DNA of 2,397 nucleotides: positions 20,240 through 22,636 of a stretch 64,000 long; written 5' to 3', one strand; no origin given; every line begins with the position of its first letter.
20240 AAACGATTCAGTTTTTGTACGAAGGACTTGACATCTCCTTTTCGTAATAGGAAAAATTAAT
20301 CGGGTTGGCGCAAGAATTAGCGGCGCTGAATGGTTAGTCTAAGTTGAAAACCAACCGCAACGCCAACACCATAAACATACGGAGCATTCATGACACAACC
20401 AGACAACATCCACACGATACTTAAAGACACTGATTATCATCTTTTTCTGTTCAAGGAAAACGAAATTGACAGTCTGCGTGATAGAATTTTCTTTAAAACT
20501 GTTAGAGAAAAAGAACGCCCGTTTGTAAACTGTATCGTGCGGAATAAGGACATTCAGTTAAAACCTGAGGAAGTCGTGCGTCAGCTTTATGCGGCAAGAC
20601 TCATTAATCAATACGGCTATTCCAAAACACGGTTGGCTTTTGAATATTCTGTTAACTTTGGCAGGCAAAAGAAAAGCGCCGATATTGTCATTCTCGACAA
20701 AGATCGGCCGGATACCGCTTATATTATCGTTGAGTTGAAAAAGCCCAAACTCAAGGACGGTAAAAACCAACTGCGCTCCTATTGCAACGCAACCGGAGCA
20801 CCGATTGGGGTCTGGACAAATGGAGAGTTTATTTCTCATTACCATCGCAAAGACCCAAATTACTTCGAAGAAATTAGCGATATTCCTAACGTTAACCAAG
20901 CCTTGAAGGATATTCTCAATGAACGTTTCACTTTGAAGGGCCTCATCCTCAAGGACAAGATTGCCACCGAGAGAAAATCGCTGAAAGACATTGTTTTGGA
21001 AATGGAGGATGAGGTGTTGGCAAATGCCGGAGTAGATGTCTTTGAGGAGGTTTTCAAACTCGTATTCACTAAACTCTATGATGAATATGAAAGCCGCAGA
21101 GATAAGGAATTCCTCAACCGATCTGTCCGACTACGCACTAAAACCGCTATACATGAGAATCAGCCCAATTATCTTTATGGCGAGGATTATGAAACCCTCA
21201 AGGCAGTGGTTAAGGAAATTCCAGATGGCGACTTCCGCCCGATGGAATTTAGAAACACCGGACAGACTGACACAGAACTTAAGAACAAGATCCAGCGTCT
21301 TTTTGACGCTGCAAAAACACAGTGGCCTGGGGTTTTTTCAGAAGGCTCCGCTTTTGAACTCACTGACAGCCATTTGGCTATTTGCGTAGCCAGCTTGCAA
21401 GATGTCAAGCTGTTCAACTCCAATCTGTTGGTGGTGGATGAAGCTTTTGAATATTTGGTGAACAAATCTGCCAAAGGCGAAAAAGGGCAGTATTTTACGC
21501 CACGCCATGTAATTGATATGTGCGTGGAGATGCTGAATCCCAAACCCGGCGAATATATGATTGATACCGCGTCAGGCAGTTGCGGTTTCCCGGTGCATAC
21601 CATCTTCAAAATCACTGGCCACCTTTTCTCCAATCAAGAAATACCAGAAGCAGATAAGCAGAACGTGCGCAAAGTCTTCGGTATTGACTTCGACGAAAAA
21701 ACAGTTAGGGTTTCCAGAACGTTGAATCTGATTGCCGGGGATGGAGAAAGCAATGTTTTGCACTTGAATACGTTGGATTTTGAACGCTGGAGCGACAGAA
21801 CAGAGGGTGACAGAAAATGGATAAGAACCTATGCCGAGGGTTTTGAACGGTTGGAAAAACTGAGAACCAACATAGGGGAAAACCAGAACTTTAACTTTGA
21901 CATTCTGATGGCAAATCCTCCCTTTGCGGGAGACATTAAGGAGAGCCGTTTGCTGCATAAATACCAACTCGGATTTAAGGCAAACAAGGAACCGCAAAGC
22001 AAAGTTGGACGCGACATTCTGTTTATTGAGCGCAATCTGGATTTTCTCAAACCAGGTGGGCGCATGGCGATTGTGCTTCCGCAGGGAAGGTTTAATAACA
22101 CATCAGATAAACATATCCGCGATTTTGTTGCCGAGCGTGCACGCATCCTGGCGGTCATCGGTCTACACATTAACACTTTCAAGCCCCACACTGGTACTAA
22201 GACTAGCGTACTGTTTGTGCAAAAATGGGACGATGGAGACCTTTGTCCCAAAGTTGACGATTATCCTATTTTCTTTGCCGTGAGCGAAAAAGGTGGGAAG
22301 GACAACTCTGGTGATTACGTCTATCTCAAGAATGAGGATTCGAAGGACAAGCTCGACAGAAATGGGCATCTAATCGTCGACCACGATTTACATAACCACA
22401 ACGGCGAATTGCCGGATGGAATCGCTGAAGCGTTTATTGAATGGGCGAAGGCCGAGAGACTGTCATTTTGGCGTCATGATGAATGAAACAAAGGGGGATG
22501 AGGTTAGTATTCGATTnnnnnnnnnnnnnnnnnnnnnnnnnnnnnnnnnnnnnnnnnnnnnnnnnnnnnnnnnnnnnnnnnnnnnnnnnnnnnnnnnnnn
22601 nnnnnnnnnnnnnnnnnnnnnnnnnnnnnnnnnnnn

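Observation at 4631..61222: Many sequence-unrelated hairpins sharing one CCTAC tail: a GTAG-headed REP-like superfamily with strong strand bias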

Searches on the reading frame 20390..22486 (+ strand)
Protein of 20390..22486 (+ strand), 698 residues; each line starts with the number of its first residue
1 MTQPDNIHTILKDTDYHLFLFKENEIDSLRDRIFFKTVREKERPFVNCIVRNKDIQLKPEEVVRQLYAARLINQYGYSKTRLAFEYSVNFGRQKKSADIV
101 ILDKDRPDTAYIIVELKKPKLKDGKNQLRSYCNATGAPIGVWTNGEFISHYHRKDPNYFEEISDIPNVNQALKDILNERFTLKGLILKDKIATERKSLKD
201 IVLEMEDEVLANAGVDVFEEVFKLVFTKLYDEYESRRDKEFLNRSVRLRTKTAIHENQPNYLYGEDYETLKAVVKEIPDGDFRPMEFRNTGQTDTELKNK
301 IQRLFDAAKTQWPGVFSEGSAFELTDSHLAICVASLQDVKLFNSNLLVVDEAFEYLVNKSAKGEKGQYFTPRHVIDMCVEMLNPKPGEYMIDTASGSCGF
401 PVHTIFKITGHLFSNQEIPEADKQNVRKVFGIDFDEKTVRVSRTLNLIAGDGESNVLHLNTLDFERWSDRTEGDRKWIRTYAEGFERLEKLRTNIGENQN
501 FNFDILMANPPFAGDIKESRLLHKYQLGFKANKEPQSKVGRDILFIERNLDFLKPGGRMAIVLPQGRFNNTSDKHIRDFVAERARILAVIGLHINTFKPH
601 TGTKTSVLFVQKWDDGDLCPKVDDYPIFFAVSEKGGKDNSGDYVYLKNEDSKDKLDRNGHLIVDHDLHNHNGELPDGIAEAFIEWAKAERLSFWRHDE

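Call 7: search_protein_families(library=pfam, proteins=[window:20390-22486:+])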
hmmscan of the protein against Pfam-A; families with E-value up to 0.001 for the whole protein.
window:20390-22486:+ (698 aa): 3 families
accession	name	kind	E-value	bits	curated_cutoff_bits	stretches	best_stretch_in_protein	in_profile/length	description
PF02384.22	N6_Mtase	-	3.9e-31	109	20.4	1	349-629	6-243/311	N-6 DNA Methylase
PF13588.12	HSDR_N_2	-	8.7e-27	93.8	25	1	59-166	1-110/110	Type I restriction enzyme R protein N terminus (HSDR_N)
PF07669.17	Eco57I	-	7.9e-11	42.8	25.3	1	428-590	2-163/171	Eco57I restriction-modification methylase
